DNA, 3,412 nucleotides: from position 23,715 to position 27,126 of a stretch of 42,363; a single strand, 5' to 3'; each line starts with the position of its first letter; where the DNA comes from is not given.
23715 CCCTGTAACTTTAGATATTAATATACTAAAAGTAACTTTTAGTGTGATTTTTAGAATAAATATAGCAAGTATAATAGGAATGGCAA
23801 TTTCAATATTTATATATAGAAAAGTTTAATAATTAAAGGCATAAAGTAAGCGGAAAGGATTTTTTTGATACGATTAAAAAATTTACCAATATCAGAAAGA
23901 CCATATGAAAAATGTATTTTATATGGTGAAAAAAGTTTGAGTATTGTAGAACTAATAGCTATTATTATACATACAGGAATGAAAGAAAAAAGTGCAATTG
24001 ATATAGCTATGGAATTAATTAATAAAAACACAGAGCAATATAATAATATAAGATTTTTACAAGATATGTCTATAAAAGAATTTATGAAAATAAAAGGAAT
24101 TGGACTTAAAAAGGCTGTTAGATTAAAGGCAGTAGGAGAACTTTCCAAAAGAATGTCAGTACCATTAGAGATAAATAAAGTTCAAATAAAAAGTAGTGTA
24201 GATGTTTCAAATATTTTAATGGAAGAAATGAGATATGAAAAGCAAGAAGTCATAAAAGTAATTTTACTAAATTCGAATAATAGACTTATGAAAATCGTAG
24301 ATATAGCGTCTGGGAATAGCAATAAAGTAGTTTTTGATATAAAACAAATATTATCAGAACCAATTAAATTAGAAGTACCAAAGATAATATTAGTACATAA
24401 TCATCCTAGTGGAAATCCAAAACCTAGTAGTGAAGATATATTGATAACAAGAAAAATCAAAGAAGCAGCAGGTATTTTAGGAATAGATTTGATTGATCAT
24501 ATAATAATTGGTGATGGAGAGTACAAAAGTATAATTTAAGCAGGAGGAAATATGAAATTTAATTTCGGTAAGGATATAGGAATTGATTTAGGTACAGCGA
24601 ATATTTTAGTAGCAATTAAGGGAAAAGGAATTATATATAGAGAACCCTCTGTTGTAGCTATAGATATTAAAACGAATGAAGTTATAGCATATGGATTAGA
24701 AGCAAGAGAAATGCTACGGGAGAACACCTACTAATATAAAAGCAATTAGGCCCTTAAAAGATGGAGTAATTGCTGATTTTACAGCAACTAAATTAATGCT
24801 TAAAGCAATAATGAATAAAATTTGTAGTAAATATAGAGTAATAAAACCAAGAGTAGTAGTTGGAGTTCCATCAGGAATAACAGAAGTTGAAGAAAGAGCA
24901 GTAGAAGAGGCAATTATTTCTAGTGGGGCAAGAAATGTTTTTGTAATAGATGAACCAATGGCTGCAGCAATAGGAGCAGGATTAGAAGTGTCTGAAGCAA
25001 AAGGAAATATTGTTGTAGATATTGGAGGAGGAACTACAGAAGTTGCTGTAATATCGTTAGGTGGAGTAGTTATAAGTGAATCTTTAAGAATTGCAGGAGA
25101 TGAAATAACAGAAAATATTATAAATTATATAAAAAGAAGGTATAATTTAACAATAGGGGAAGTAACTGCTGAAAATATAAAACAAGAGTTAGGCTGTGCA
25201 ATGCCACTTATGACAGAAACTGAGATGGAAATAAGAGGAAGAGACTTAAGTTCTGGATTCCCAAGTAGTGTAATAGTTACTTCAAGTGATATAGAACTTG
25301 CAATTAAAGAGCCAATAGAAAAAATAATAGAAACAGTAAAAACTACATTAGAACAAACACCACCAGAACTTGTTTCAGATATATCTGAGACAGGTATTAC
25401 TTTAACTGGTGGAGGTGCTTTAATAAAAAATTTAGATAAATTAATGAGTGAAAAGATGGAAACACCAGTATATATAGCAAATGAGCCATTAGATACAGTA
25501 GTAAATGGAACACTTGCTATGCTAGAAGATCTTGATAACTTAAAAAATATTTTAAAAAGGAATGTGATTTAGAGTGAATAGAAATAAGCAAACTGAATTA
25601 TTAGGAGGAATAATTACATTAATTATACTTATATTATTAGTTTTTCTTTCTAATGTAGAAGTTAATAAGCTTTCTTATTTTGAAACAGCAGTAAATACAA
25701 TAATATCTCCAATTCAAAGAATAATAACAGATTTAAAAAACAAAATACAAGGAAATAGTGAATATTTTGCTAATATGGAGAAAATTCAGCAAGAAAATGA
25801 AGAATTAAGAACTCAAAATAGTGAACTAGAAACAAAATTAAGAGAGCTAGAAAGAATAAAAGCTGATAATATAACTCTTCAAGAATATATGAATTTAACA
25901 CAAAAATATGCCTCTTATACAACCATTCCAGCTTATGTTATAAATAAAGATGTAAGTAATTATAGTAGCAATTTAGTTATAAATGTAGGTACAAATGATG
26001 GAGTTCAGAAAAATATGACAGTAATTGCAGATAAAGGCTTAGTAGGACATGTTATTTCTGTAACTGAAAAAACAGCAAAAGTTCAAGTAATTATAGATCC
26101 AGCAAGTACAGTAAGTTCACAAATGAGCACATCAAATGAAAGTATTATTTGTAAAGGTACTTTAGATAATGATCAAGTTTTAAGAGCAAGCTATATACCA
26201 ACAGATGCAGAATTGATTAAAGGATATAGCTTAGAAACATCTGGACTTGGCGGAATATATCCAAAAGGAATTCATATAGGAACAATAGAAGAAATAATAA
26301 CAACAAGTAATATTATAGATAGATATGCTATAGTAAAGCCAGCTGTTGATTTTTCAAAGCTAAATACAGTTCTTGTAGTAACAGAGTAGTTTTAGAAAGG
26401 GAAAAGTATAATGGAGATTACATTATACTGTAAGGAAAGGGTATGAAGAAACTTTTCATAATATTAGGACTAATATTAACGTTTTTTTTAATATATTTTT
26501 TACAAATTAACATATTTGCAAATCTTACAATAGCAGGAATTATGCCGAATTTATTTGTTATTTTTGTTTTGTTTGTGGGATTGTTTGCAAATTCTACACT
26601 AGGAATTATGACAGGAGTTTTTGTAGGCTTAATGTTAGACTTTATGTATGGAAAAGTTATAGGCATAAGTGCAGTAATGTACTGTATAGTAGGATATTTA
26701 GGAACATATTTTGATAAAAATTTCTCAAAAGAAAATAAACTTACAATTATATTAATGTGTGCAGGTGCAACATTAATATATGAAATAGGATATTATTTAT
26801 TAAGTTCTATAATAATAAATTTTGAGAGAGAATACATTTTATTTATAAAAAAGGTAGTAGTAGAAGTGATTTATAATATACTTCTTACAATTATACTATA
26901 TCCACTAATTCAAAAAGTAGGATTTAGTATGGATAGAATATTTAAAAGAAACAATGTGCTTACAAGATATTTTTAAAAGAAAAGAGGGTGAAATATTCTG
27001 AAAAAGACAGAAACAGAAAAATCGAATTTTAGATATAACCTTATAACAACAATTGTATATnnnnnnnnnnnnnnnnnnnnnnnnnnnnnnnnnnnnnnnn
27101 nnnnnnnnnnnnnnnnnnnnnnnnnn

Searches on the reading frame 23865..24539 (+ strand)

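Call 9: search_protein_families(library=pfam, proteins=[window:23865-24539:+], max_evalue=0.01)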
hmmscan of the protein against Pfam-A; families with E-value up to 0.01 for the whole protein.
window:23865-24539:+ (224 aa): 3 families
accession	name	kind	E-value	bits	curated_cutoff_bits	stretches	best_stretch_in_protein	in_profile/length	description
PF04002.20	RadC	-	1.4e-36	125.5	22.1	1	108-223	1-116/121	RadC-like JAB domain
PF20582.4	UPF0758_N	-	8.3e-23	80.7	27.1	1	5-85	2-77/77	UPF0758 N-terminal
PF14520.12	HHH_5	-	0.0072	17.2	27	0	62-88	26-52/57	Helix-hairpin-helix domain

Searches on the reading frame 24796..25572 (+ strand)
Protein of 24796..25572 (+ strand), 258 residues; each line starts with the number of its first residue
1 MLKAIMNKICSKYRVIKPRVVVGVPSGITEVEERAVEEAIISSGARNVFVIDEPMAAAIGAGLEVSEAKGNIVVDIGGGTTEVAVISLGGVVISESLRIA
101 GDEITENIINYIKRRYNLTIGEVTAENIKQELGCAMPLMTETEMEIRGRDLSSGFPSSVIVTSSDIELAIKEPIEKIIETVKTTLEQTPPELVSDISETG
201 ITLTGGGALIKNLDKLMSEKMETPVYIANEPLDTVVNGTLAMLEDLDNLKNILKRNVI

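Call 9: search_protein_families(library=pfam, proteins=[window:24796-25572:+], max_evalue=0.01)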
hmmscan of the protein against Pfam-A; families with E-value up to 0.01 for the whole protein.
window:24796-25572:+ (258 aa): 7 families
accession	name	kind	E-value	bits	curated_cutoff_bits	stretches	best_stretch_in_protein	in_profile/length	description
PF06723.19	MreB_Mbl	-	3.7e-98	328.8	27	1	1-250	77-326/327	MreB/Mbl protein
PF14450.12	FtsA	-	2.1e-14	54.4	31.8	1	72-231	1-113/127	Cell division protein FtsA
PF00012.26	HSP70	-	1.9e-10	40.1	20.6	1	19-219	135-348/599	Hsp70 protein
PF11104.14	PilM_2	-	3.7e-07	29.8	27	0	201-230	278-307/340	Type IV pilus assembly protein PilM;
PF02541.22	Ppx-GppA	-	0.00012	22.1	27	1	59-107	102-150/285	Ppx/GppA phosphatase family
PF00022.25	Actin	-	0.00026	20.1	27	0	46-115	124-190/410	Actin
PF06277.17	EutA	-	0.00068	19.1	27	1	55-125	126-203/475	Ethanolamine utilisation protein EutA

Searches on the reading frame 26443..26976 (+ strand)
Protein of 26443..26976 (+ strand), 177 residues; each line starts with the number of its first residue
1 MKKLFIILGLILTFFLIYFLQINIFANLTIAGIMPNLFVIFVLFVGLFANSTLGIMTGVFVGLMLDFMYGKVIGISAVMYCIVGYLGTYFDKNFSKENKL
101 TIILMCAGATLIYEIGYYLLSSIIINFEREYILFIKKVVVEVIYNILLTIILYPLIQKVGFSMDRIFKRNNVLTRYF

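Call 9: search_protein_families(library=pfam, proteins=[window:26443-26976:+], max_evalue=0.01)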
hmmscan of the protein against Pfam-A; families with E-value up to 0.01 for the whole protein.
window:26443-26976:+ (177 aa): 1 family
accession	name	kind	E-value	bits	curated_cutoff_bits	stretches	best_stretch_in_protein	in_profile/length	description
PF04093.17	MreD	-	7.5e-15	55.8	24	1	7-158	5-153/158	rod shape-determining protein MreD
